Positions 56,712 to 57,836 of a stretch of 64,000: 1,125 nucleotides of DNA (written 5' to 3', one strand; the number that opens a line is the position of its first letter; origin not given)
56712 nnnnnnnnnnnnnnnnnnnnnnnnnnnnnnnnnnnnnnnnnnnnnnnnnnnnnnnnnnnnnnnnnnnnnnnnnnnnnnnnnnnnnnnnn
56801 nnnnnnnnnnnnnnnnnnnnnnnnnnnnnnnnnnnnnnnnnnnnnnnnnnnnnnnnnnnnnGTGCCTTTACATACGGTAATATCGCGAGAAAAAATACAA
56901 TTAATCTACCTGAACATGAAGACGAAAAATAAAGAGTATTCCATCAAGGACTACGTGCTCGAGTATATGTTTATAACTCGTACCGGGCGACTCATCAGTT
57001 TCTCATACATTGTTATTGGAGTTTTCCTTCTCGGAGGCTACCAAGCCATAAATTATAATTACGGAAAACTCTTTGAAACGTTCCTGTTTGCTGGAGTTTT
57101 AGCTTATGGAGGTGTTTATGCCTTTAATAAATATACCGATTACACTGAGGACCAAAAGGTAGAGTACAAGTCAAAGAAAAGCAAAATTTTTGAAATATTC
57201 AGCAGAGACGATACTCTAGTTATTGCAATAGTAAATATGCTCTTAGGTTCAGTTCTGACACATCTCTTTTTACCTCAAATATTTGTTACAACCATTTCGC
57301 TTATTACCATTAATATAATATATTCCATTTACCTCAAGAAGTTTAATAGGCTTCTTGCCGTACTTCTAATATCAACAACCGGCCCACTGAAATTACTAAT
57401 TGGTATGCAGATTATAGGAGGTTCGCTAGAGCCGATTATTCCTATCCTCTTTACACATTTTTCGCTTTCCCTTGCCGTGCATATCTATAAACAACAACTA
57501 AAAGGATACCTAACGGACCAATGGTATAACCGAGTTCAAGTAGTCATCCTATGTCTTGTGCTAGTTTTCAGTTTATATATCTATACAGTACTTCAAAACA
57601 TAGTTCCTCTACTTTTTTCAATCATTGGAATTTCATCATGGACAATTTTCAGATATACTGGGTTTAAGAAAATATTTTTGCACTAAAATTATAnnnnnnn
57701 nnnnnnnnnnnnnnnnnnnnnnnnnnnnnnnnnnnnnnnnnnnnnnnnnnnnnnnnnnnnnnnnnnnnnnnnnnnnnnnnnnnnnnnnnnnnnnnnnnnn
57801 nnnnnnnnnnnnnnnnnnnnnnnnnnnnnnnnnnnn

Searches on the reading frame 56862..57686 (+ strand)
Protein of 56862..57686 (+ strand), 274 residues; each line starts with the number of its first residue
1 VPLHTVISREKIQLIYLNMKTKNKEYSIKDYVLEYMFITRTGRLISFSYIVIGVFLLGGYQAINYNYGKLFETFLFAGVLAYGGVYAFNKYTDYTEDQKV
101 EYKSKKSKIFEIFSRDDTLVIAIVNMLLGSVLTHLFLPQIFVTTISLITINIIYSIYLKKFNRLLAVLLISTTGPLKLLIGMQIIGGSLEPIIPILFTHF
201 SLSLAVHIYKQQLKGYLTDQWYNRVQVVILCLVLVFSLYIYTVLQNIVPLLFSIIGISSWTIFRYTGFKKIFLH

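Call 62: search_protein_families(library=pfam, proteins=[window:56862-57686:+], max_evalue=0.001)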
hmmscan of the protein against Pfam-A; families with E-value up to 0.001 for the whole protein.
window:56862-57686:+ (274 aa): 1 family
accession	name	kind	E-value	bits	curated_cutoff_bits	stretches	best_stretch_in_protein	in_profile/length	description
PF01040.23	UbiA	-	4.5e-13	49.5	34.2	1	55-231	9-181/250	UbiA prenyltransferase family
